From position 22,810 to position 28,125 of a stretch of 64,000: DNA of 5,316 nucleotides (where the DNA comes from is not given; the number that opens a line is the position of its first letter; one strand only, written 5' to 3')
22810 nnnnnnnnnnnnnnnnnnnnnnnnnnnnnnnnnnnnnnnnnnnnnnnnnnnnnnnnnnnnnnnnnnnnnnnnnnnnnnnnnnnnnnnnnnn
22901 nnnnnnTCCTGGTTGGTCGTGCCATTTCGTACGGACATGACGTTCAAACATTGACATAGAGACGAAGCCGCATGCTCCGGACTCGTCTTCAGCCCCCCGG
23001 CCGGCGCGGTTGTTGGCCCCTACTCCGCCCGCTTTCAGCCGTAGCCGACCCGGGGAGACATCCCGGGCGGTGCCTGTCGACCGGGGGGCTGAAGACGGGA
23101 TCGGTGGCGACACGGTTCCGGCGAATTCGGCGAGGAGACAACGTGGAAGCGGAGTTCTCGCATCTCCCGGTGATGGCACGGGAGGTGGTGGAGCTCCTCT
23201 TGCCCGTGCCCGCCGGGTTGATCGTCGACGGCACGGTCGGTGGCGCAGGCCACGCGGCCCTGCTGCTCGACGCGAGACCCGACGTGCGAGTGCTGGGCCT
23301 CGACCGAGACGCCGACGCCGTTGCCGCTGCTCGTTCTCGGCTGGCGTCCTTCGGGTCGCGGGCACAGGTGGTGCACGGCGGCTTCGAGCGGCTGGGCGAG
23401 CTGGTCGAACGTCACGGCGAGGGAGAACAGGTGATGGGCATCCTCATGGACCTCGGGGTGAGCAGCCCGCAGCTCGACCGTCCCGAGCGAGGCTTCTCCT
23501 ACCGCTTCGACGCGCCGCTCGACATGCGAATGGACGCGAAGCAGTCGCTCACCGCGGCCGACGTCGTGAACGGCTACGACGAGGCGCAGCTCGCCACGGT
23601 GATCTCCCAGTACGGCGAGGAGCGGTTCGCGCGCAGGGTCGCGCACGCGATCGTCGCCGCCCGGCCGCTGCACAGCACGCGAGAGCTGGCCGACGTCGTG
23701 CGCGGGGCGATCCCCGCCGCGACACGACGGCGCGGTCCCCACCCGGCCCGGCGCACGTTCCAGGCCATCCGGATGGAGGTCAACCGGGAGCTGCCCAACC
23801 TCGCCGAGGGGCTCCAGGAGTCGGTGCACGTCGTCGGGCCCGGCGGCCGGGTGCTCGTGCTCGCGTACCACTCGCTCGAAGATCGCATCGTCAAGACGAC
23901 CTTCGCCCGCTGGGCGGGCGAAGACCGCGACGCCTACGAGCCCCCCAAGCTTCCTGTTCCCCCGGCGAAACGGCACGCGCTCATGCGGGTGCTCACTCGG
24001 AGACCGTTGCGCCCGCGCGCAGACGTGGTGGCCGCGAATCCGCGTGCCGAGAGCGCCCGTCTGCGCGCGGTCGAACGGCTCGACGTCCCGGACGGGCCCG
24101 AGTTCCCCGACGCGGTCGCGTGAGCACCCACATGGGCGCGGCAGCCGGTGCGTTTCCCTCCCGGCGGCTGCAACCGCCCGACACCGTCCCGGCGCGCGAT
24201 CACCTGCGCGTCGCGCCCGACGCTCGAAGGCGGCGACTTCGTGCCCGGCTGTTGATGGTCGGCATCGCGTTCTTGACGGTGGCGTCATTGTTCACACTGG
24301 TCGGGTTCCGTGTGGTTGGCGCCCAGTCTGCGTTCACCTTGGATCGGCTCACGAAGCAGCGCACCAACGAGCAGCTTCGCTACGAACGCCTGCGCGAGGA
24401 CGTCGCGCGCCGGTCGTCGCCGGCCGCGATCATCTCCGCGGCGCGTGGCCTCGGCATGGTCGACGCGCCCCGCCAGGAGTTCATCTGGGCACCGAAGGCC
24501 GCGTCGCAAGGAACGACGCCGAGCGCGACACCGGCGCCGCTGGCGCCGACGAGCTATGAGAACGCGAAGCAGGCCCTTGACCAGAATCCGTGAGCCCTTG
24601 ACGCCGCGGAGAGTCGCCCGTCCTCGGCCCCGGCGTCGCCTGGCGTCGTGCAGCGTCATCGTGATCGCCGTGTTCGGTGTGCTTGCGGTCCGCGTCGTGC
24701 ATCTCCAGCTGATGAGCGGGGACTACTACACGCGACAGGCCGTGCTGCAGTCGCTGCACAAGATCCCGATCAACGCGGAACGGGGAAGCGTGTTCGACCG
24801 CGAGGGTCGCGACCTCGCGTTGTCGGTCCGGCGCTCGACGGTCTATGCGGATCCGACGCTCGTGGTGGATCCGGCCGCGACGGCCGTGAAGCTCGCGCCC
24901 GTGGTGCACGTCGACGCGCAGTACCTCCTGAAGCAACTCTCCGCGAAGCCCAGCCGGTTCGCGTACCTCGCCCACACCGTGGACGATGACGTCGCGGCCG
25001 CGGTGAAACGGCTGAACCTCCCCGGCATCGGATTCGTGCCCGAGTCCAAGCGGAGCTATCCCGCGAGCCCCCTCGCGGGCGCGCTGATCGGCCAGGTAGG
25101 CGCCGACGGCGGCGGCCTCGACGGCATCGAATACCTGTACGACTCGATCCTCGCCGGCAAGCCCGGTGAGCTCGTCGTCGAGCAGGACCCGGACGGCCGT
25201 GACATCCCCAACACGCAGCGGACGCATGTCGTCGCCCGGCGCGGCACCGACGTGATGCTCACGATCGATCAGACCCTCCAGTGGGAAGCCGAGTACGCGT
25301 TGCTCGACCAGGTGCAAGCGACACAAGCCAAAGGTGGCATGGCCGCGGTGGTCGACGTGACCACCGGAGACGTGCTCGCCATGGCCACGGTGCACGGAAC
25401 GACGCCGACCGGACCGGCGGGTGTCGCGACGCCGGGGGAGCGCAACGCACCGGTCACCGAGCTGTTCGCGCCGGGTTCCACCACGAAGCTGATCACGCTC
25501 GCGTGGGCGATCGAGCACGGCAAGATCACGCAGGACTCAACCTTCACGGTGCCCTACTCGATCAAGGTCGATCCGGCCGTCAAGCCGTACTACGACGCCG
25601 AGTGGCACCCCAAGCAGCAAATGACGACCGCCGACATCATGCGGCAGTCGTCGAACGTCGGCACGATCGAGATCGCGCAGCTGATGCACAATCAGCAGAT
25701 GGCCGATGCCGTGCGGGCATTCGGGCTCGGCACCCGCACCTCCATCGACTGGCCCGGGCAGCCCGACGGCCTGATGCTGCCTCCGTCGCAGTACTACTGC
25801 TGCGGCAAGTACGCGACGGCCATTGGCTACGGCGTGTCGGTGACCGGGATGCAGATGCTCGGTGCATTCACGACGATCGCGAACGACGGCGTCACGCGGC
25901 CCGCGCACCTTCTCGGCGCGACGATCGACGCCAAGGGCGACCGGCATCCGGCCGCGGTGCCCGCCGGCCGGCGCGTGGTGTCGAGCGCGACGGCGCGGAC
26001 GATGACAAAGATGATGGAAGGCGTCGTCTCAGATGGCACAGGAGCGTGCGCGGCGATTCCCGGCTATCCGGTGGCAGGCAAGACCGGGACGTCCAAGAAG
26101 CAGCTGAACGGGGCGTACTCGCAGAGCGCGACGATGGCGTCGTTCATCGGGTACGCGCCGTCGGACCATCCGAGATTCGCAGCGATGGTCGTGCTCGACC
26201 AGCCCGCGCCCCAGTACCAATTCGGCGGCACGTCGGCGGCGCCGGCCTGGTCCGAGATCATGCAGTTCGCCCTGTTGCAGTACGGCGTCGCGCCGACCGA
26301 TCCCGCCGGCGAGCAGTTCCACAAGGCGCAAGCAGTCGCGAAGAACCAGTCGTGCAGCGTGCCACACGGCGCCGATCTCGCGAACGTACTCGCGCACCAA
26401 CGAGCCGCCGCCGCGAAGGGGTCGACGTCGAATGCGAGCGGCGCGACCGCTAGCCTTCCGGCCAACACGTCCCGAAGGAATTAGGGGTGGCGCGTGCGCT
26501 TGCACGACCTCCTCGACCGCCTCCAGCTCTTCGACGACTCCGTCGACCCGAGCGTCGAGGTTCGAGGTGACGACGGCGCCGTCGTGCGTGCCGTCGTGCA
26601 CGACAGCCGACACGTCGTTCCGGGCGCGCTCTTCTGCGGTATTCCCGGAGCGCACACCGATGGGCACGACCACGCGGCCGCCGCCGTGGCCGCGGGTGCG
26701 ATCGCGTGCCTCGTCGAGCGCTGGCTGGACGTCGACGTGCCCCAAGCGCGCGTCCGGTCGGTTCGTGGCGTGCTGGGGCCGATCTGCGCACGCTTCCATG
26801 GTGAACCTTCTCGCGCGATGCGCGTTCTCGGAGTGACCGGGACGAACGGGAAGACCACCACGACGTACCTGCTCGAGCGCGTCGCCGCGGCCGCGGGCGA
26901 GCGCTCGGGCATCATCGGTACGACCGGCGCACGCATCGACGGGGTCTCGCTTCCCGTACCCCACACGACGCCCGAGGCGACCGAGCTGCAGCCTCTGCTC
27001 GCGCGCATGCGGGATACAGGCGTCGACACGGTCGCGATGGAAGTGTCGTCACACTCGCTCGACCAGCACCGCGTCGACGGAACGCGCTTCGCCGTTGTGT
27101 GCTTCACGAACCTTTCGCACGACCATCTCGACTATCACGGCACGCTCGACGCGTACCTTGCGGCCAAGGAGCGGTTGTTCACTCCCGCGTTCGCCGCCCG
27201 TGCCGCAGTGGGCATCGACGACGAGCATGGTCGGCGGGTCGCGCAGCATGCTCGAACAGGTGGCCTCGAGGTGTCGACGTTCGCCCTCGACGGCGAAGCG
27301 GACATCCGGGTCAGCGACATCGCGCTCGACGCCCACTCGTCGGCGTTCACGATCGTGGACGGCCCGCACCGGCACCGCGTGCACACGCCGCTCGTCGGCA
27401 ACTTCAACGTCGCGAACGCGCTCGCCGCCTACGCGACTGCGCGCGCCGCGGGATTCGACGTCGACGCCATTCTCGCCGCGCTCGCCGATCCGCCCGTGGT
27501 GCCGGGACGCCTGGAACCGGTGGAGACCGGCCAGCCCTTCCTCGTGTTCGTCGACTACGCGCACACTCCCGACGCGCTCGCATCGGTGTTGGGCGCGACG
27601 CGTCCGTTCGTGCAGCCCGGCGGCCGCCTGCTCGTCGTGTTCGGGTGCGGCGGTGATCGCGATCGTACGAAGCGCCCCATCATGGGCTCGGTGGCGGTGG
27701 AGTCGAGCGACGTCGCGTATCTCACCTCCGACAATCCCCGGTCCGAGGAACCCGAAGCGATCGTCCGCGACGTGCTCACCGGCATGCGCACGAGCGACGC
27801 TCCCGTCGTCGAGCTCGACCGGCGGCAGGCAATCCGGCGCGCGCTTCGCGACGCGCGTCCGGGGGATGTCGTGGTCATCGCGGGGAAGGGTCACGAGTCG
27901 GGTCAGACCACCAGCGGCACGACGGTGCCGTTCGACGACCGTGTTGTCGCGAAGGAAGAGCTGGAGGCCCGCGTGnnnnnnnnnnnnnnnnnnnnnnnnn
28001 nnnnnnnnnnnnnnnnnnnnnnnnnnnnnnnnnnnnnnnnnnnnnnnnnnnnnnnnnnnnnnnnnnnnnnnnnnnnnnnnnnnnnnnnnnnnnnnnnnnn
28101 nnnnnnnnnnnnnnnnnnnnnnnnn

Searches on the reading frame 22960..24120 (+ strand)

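Call 30: search_protein_families(library=pfam, proteins=[window:22960-24120:+], max_evalue=0.00001)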
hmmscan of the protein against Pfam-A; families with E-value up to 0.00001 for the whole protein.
window:22960-24120:+ (387 aa): 1 family
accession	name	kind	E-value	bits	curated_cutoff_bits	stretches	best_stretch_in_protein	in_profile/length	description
PF01795.25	Methyltransf_5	-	1.1e-101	340.9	27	1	65-373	1-308/309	MraW methylase family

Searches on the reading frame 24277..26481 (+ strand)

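Call 31: search_protein_families(library=pfam, proteins=[window:24277-26481:+], max_evalue=0.00001)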
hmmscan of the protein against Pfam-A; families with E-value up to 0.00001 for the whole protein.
window:24277-26481:+ (735 aa): 2 families
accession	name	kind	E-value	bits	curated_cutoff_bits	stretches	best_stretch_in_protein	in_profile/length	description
PF00905.27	Transpeptidase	-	8.7e-64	216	22.1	1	354-663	1-299/299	Penicillin binding protein transpeptidase domain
PF03717.20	PBP_dimer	-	1.4e-17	65.2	24.4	1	165-313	2-179/180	Penicillin-binding Protein dimerisation domain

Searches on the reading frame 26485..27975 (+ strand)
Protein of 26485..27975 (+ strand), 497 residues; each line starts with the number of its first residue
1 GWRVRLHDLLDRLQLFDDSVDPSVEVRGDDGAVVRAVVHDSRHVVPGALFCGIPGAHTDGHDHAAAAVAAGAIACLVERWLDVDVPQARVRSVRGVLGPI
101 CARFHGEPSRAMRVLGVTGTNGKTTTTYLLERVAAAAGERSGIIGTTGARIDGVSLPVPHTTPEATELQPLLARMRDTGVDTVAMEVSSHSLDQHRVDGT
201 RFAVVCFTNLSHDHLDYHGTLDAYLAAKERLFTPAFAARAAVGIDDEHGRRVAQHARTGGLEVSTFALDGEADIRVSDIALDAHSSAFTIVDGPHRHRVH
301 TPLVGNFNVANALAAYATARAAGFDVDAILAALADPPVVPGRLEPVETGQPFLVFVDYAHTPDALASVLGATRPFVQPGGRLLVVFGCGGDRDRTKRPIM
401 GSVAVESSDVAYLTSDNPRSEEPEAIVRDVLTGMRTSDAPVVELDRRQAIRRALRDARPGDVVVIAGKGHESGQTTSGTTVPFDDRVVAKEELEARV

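Call 31: search_protein_families(library=pfam, proteins=[window:26485-27975:+], max_evalue=0.00001)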
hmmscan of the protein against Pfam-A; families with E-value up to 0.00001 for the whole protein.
window:26485-27975:+ (497 aa): 3 families
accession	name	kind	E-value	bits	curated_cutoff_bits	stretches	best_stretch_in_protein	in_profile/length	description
PF08245.18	Mur_ligase_M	-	5.7e-52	177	24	1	117-319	1-200/200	Mur ligase middle domain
PF02875.26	Mur_ligase_C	-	1.6e-31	110.2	28.4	1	341-469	1-127/127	Mur ligase, glutamate ligase domain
PF01225.30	Mur_ligase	-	3e-07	31.1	21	1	35-81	3-54/95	Mur ligase family, catalytic domain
